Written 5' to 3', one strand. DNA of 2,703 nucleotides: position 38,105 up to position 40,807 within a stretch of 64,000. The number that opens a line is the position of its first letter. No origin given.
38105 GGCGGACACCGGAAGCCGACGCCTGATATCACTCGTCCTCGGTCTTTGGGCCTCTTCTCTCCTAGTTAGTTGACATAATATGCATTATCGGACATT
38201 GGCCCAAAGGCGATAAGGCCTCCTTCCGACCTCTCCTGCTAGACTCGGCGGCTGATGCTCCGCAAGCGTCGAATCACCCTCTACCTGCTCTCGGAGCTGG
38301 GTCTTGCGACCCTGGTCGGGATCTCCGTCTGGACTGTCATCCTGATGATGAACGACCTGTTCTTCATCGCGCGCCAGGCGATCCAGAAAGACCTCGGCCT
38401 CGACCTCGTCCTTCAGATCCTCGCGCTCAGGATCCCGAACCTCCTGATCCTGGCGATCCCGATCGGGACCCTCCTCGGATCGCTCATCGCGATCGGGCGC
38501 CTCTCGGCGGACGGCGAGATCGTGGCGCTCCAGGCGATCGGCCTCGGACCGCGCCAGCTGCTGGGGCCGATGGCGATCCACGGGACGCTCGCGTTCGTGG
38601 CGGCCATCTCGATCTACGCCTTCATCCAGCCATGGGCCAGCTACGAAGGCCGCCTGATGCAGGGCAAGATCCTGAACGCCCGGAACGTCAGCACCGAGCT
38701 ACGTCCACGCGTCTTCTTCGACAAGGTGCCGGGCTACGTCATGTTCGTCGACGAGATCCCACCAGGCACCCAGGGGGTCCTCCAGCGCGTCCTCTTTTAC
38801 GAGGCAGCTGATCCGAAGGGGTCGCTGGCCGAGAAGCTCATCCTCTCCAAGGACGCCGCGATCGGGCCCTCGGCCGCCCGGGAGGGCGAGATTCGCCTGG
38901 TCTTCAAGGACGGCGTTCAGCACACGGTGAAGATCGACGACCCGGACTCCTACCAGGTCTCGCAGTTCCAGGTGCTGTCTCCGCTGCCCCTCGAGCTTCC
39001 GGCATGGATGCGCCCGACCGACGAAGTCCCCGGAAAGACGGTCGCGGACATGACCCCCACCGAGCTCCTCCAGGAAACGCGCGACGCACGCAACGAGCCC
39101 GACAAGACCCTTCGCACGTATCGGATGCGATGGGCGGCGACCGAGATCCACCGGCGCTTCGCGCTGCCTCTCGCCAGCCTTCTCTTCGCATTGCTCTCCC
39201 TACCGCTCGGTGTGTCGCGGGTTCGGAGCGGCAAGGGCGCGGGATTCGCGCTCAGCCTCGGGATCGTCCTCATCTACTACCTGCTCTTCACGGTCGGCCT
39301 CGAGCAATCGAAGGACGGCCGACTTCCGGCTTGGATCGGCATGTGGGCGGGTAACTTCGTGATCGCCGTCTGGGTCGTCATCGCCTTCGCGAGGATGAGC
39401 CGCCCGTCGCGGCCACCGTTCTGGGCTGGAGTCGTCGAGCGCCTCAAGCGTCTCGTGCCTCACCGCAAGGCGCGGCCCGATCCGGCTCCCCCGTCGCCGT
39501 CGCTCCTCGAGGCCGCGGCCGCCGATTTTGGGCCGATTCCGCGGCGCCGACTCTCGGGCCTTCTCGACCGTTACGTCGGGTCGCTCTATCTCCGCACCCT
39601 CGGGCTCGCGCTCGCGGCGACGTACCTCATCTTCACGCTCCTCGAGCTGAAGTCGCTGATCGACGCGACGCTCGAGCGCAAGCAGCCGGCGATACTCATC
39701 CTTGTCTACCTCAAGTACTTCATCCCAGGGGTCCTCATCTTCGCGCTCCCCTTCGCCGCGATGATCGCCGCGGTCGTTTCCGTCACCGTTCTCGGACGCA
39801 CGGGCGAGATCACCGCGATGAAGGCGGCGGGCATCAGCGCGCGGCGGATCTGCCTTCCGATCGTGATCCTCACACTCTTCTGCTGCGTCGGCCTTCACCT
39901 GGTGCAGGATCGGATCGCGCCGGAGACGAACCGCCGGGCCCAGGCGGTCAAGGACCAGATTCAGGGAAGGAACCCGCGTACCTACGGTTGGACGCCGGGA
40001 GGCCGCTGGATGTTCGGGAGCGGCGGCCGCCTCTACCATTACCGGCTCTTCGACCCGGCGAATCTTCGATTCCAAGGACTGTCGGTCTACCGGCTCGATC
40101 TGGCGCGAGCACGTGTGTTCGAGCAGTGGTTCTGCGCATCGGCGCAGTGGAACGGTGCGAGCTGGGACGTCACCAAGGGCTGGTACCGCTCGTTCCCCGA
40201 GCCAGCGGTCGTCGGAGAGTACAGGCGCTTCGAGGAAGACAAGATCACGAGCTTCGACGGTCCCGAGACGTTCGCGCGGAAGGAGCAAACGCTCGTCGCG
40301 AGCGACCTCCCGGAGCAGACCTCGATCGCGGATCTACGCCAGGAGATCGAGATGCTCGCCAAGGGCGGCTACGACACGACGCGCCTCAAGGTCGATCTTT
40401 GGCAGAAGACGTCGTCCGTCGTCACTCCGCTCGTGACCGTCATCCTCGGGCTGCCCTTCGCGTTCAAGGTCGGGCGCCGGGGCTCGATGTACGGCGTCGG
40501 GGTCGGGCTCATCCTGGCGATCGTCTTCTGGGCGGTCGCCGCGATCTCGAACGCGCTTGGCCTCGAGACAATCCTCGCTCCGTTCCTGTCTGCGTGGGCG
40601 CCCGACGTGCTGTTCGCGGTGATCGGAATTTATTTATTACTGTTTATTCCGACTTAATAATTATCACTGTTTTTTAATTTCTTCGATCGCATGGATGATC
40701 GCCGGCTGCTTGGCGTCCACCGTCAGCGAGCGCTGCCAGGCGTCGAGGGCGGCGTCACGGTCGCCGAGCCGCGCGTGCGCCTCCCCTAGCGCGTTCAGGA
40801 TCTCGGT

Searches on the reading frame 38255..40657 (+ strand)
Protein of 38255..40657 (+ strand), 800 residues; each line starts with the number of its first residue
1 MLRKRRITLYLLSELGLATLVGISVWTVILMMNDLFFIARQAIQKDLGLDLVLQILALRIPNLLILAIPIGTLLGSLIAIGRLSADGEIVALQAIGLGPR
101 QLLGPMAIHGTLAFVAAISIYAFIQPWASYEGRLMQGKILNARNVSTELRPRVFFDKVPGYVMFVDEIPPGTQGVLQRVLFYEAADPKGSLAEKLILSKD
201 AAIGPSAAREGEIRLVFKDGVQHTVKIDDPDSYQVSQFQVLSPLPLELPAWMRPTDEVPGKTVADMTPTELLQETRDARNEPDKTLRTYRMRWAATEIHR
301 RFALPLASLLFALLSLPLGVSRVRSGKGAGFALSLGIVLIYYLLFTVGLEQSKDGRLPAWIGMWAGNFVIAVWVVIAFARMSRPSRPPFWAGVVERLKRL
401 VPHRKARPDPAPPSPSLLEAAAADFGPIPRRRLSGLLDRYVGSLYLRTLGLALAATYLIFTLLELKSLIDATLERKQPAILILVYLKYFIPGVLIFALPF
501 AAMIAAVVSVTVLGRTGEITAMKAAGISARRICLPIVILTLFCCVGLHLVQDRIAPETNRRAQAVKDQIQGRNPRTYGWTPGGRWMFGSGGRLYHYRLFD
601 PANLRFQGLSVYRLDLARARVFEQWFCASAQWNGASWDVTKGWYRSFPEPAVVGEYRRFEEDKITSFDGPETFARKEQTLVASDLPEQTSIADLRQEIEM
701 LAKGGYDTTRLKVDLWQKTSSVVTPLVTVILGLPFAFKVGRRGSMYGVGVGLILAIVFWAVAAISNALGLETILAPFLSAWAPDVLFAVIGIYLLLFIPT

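Call 22: search_protein_families(library=pfam, proteins=[window:38255-40657:+], max_evalue=0.001)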
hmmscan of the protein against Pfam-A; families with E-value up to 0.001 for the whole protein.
window:38255-40657:+ (800 aa): 1 family
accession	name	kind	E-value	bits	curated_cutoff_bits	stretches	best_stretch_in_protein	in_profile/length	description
PF03739.19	LptF_LptG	-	4.4e-122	407.9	27.9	2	439-795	1-351/353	Lipopolysaccharide export system permease LptF/LptG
